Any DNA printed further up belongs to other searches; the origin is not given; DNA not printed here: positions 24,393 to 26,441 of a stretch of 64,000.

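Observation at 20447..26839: Chimeric secretion-ATPase operon: split VirB4-type ATPase + TadZ/CpaE-like + TadA/CpaF(VirB11)-like + TadB/GspF-like + unknown protein, with no pilin, peptidase, relaxase or coupling protein, embedded among sporulation regulators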

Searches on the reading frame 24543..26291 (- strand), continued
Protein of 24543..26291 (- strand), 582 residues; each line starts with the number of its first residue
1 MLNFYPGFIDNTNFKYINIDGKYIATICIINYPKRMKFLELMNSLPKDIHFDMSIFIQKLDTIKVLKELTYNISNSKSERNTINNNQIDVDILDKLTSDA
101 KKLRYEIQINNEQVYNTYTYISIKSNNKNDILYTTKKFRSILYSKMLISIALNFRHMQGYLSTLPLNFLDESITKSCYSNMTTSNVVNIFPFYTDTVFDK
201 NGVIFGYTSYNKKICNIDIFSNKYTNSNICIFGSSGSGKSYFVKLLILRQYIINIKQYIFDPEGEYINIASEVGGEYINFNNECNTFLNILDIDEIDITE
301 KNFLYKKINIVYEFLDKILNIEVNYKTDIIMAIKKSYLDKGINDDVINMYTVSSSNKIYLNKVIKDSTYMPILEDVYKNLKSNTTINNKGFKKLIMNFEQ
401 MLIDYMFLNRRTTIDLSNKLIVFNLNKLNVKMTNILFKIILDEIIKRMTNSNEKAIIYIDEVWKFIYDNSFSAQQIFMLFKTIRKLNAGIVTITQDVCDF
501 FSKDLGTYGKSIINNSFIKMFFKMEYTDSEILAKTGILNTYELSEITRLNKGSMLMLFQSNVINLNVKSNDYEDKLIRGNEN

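Call 19: search_protein_families(library=pfam, max_evalue=0.01, proteins=[L025:4971-6092:+, L025:6125-7192:+, L025:7293-9221:+, L025:9393-9920:+, L025:9941-11701:+, L025:11688-12830:+, L025:12817-13536:+, L025:13723-16254:+, L025:17794-18798:-])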
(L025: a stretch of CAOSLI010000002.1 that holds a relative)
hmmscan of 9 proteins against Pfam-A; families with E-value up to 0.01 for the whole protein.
L025:4971-6092:+ (373 aa): 3 families
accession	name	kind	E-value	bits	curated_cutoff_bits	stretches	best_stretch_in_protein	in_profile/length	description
PF00712.24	DNA_pol3_beta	-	9.5e-41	139.2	24.4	2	1-120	1-120/120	DNA polymerase III beta subunit, N-terminal domain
PF02767.21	DNA_pol3_beta_2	-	1.7e-30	106.1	27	1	129-241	1-114/116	DNA polymerase III beta subunit, central domain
PF02768.20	DNA_pol3_beta_3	-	9.9e-21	74.2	27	1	246-370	2-121/121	DNA polymerase III beta subunit, C-terminal domain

L025:6125-7192:+ (355 aa): 5 families
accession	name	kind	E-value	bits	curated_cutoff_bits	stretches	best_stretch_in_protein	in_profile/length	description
PF02463.25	SMC_N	-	1.2e-16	61.2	40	1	9-345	1-207/220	RecF/RecN/SMC N terminal domain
PF13476.12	AAA_23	-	1.3e-13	52.5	27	1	12-216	1-200/201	AAA domain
PF13175.12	AAA_15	-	5.2e-09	36.6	32.1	1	8-298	1-260/374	AAA ATPase domain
PF13304.12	AAA_21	-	5.3e-05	23.9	27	1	32-333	1-296/304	AAA domain, putative AbiEii toxin, Type IV TA system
PF13514.12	AAA_27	-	0.0028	17.7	22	1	8-63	1-59/206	AAA domain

L025:7293-9221:+ (642 aa): 4 families
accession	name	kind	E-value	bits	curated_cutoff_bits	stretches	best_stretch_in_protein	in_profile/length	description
PF00204.31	DNA_gyraseB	-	1.7e-65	220.2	27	1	225-394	1-172/173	DNA gyrase B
PF00986.26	DNA_gyraseB_C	-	5.1e-32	110.3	29.8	1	570-631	2-63/63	DNA gyrase B subunit, carboxyl terminus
PF01751.28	Toprim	-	8.8e-18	64.7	23.1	1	423-534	1-95/96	Toprim domain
PF02518.31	HATPase_c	-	2.1e-15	57.6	26.4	1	36-172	4-105/111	Histidine kinase-, DNA gyrase B-, and HSP90-like ATPase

L025:9393-9920:+ (175 aa): 0 families

L025:9941-11701:+ (586 aa): 6 families
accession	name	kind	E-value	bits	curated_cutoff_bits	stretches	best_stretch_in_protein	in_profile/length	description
PF19044.6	P-loop_TraG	-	1.5e-21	77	25.8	1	235-557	22-349/413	TraG P-loop domain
PF12846.13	AAA_10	-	3.5e-13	49.8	27.5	1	238-560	17-339/362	AAA-like domain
PF01935.23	DUF87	-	1.3e-09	39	23.2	1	238-403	19-184/220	Helicase HerA, central domain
PF11130.14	TraC_F_IV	-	0.00032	20.3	28.1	1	113-182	306-374/375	TraC protein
PF12696.13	TraG-D_C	-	0.0032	17.8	22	1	482-540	20-76/126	TraM recognition site of TraD and TraG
PF24622.1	TMP_4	-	0.0071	16.9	27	0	341-372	32-63/77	Tape measure protein domain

L025:11688-12830:+ (380 aa): 5 families
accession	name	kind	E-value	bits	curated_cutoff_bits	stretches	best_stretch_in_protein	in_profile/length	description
PF13614.12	AAA_31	-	1.4e-08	35.3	27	1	142-283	12-152/177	AAA domain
PF10609.15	ParA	-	0.00039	20.4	27.1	1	139-195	11-65/246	NUBPL iron-transfer P-loop NTPase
PF25199.1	nSTAND_NTPase5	-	0.0019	18.5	34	0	126-169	35-81/145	Novel STAND NTPase 5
PF00005.33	ABC_tran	-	0.0024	18.9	25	1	128-158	7-37/137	ABC transporter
PF13173.12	AAA_14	-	0.0081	16.6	27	0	133-203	3-71/129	AAA domain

L025:12817-13536:+ (239 aa): 0 families

L025:13723-16254:+ (843 aa): 2 families
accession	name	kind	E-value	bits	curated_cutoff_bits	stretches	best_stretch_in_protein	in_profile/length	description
PF00521.26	DNA_topoisoIV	-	1.6e-165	551.6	31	1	38-479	1-430/432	DNA gyrase/topoisomerase IV, subunit A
PF03989.18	DNA_gyraseA_C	-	3.9e-78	257.1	27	6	769-815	1-47/48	DNA gyrase C-terminal domain, beta-propeller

L025:17794-18798:- (334 aa): 8 families
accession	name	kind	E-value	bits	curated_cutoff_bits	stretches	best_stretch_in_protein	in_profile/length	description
PF01695.23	IstB_IS21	-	6.6e-13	49.1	24.1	1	177-304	86-203/238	IstB-like ATP binding protein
PF00308.24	Bac_DnaA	-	4.3e-11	43.7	23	1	186-312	32-155/162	Bacterial DnaA ATPAse domain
PF00004.35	AAA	-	0.00051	20.9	21.2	1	191-298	1-112/131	ATPase family associated with various cellular activities (AAA)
PF00910.28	RNA_helicase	-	0.0007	20.5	21.5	1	192-278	2-78/105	RNA helicase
PF24883.2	NPHP3_N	-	0.0021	18.7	24.8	1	182-221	15-55/164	Nephrocystin 3, N-terminal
PF20720.3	nSTAND3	-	0.0023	18.1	27.2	1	188-232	17-61/155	Novel STAND NTPase 3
PF12775.13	AAA_7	-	0.0025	17.8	25.8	0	187-264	32-115/181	P-loop containing dynein motor region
PF05496.18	RuvB_N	-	0.0036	17.5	27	1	189-258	34-93/159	Holliday junction DNA helicase RuvB P-loop domain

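Call 22: search_solved_structures(query=A1, max_evalue=0.01)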
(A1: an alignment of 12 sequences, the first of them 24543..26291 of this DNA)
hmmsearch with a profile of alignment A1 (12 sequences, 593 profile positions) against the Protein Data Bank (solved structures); distinct sequences matched with E-value up to 0.01: 3.
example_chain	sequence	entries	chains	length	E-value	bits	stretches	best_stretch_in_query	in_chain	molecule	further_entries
4ag5_A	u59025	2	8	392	1.2e-39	139.6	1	198-590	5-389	TYPE IV SECRETORY PATHWAY VIRB4 COMPONENTS-LIKE PROTEIN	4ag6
8j4u_M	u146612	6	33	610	5.9e-05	25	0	217-274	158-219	Nucleoside triphosphate hydrolase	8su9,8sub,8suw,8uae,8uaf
7es4_A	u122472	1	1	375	0.00028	22.8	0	372-536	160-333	DNA phosphorothioation-dependent restriction protein DptH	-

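Call 24: search_dna_similar(query=window:24543-26291:-, collection=plasmids, mode=protein, max_rows=12)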
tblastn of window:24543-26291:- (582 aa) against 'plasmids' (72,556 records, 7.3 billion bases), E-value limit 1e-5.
Records with a match: 2372; places in all: 2406; records where one place covers at least 80% of the query: 923.
Best place of each record, by identity: <60% 2372.
By first word of the organism name: Bacillus 338; Enterococcus 241; Acinetobacter 224; Klebsiella 202; Staphylococcus 179; Providencia 104; Lactiplantibacillus 93; Escherichia 77; Lactococcus 72; Citrobacter 60; and 169 more.
By predicted mobility (MOB-suite, as given by PLSDB): conjugative 1563; non-mobilizable 644; mobilizable 165.
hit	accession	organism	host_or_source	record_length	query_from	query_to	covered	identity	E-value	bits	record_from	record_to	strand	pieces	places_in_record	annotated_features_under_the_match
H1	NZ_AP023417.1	Vescimonas fastidiosa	Homo sapiens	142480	4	577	99%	26.9%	3e-54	206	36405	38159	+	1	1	PrgI family protein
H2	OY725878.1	Subdoligranulum variabile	-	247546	6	577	98%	26.9%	2e-46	183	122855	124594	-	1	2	record has no annotation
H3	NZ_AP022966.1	Bacillus cereus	-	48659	6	577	98%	26.6%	3e-40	164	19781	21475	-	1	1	DUF87 domain-containing protein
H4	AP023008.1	Bacillus cereus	-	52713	6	577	98%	26.6%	3e-40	164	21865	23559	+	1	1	hypothetical protein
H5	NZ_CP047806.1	Staphylococcus aureus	Homo sapiens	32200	16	581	97%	26.4%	6e-26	120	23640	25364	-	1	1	DUF87 domain-containing protein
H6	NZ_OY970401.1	Peribacillus frigoritolerans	-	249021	5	576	98%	26.0%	9e-29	129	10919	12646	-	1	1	DUF87 domain-containing protein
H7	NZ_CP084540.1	Peribacillus frigoritolerans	snow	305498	5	576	98%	26.0%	9e-29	129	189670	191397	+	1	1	DUF87 domain-containing protein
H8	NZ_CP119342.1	Staphylococcus aureus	Homo sapiens,cell culture,pus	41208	16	581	97%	25.9%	3e-22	109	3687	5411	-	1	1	DUF87 domain-containing protein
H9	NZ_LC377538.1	Staphylococcus aureus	-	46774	16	581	97%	25.9%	3e-22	109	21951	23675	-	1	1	DUF87 domain-containing protein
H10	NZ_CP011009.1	Peribacillus simplex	cell culture,sugar beet rhizosphere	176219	5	576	98%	25.5%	3e-28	128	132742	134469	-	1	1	DUF87 domain-containing protein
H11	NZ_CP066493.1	Staphylococcus aureus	Pteropus livingstonii,Single cell,feces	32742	16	581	97%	25.6%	2e-21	106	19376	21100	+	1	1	DUF87 domain-containing protein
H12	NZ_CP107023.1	Clostridium beijerinckii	cell culture,cell pellet of fermenting ...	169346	8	582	99%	24.9%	2e-24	116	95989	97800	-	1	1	DUF87 domain-containing protein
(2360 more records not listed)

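Call 25: search_protein_families(library=padloc, max_evalue=0.01, proteins=[window:24543-26291:-])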
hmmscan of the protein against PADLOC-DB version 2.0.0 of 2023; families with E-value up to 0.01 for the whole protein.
window:24543-26291:- (582 aa): 4 families
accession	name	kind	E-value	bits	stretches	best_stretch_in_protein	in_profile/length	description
PDLC04140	mad8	-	2.2e-14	51.7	1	225-572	26-302/314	mads_8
PDLC04107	HerA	-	0.00015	18.9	1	195-279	139-223/306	-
PDLC02185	HerA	-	0.0026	14.5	1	215-269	153-208/585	-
PDLC04100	HerA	-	0.0045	13.7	1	204-270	143-208/580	-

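Call 26: get_annotated_region(hit=H3, flank=12000)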
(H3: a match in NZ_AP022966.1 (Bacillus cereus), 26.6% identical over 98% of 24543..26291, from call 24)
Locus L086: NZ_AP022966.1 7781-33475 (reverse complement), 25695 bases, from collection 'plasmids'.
description: Bacillus cereus strain J62 plasmid pJ62_2, complete sequence
organism: Bacillus cereus (NCBI taxid 1396)
taxonomy: Bacteria; Bacillota; Bacilli; Bacillales; Bacillaceae; Bacillus; Bacillus cereus
host: -; source: -; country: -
typing (MOB-suite, as given by PLSDB): non-mobilizable
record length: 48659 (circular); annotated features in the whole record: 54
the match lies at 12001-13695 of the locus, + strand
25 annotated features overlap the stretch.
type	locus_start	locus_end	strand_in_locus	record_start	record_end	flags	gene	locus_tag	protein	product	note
CDS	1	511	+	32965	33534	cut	-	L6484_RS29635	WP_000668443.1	recombinase family protein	GO:0006310 - DNA recombination [Evidence IEA]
CDS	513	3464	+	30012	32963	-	-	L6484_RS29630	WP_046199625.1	Tn3 family transposase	-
CDS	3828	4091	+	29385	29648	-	-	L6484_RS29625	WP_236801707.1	hypothetical protein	-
CDS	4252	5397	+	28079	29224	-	-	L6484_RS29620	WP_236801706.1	hypothetical protein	-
CDS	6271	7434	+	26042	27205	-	-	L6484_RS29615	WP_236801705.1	site-specific integrase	GO:0015074 - DNA integration [Evidence IEA]; GO:0006310 - DNA recombination [Evidence IEA]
CDS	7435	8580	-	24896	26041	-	-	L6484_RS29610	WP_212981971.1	replication initiation protein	GO:0006270 - DNA replication initiation [Evidence IEA]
CDS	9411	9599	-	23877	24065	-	-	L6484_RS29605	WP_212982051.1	hypothetical protein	-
CDS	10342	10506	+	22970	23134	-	-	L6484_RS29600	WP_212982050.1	hypothetical protein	-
CDS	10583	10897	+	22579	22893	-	-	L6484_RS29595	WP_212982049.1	pilin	-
CDS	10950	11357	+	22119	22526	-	-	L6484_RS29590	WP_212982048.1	hypothetical protein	-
CDS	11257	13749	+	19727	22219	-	-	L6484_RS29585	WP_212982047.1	DUF87 domain-containing protein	-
CDS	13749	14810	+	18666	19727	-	-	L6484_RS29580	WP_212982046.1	bifunctional lytic transglycosylase/C40 family peptidase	GO:0006508 - proteolysis [Evidence IEA]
CDS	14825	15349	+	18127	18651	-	-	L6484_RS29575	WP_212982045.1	hypothetical protein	-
CDS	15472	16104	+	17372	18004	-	-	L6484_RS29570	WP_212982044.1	MerR family transcriptional regulator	GO:0006355 - regulation of DNA-templated transcription [Evidence IEA]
CDS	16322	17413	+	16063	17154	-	-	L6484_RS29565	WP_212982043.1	ParM/StbA family protein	GO:0030541 - plasmid partitioning [Evidence IEA]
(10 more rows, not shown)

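Call 27: get_annotated_region(hit=H12, flank=10000)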
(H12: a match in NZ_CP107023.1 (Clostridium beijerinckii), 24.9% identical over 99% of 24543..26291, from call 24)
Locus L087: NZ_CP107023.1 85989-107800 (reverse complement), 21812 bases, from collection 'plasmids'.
description: Clostridium beijerinckii strain CloBei18h plasmid p1_circular, complete sequence
organism: Clostridium beijerinckii (NCBI taxid 1520)
taxonomy: Bacteria; Bacillota; Clostridia; Eubacteriales; Clostridiaceae; Clostridium; Clostridium beijerinckii
host: -; source: cell culture,cell pellet of fermenting cultures; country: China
typing (MOB-suite, as given by PLSDB): non-mobilizable
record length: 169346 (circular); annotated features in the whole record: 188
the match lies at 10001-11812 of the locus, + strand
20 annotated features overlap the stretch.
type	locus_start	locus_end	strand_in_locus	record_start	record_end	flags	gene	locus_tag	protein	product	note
CDS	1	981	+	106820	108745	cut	-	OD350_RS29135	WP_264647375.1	tyrosine-type recombinase/integrase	GO:0015074 - DNA integration [Evidence IEA]; GO:0006310 - DNA recombination [Evidence IEA]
CDS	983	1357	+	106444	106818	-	-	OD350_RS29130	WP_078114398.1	DUF6262 family protein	-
CDS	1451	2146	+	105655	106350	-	-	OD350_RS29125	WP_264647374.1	helix-turn-helix transcriptional regulator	-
CDS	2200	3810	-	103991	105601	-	-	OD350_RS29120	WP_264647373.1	hypothetical protein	-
CDS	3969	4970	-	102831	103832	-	-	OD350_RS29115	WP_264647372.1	site-specific integrase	GO:0015074 - DNA integration [Evidence IEA]; GO:0006310 - DNA recombination [Evidence IEA]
CDS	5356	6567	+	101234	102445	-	-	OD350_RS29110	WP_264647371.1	hypothetical protein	-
CDS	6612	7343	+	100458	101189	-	-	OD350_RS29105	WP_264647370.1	hypothetical protein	-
CDS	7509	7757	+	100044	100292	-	-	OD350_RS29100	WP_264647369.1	hypothetical protein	-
CDS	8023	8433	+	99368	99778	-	-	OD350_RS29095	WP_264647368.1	hypothetical protein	-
CDS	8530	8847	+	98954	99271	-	-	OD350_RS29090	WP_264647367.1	hypothetical protein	-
CDS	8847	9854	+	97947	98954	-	-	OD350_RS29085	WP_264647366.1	hypothetical protein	-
CDS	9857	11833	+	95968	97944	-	-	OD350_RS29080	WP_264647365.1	DUF87 domain-containing protein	-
CDS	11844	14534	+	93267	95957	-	-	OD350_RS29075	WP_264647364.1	hypothetical protein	-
CDS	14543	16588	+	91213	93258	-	-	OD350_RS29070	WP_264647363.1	C39 family peptidase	-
CDS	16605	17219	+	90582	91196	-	-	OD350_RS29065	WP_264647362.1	hypothetical protein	-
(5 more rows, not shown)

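Call 47: search_dna_similar(query=window:24543-26291:-, collection=phages, mode=protein, max_rows=8)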
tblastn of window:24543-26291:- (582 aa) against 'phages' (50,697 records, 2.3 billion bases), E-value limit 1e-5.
Records with a match: 41; places in all: 41; records where one place covers at least 80% of the query: 22.
Best place of each record, by identity: <60% 41.
By first word of the organism name: Bacteriophage 36; Streptococcus 2; Bacillus 2; Enterococcus 1.
By host as written in the record: - 36; Bacillus megaterium str. ATCC 43725 2; Enterococcus faecalis 1; Streptococcus gallolyticus BSJ31 1; Streptococcus gallolyticus BSJ27 1.
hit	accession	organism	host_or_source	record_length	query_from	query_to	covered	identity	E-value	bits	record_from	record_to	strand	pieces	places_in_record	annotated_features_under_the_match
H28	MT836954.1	Bacteriophage sp.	human fecal samples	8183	6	577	98%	26.9%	3e-47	184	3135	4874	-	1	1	record has no annotation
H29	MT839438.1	Bacteriophage sp.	human fecal samples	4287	4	577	99%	26.5%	2e-52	199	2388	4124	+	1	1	record has no annotation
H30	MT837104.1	Bacteriophage sp.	human fecal samples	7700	1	577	99%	25.2%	3e-52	198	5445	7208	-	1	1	record has no annotation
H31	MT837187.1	Bacteriophage sp.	human fecal samples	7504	6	577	98%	25.4%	2e-45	178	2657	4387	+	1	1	record has no annotation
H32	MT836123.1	Bacteriophage sp.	human fecal samples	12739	6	577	98%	25.0%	2e-46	181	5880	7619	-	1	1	record has no annotation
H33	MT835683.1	Bacteriophage sp.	human fecal samples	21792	6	565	96%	25.0%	4e-35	147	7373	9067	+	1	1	record has no annotation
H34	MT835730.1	Bacteriophage sp.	human fecal samples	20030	38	558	90%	24.6%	7e-21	103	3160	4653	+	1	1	record has no annotation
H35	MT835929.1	Bacteriophage sp.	human fecal samples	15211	38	563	90%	24.0%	7e-25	115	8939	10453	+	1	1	record has no annotation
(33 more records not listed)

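Call 58: find_encoding_contigs(protein=P0003, flank=10000, max_places=1)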
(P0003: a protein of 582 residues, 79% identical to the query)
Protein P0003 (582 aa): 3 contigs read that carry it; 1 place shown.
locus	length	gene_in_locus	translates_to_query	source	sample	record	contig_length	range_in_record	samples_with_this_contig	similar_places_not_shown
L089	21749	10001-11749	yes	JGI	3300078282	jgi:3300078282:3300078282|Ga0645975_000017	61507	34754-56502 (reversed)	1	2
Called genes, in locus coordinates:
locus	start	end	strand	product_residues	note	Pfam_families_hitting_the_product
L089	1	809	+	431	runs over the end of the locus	PF00675:Peptidase_M16, PF05193:Peptidase_M16_C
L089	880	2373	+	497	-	PF00199:Catalase, PF06628:Catalase-rel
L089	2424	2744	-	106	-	PF05656:DUF805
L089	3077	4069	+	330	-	PF20990:DUF2207_C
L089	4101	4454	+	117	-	-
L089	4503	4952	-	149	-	PF22811:Zn_ribbon_NrdR, PF03477:ATP-cone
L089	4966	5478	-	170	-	PF13353:Fer4_12, PF04055:Radical_SAM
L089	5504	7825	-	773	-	PF03477:ATP-cone, PF13597:NRDD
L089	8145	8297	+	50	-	-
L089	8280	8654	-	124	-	-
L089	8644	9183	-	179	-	-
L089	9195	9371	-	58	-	-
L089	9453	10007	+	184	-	PF26593:TraC-like (weak)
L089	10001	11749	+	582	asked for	PF01935:DUF87, PF12846:AAA_10, PF19044:P-loop_TraG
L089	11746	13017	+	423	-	PF01656:CbiA (faint)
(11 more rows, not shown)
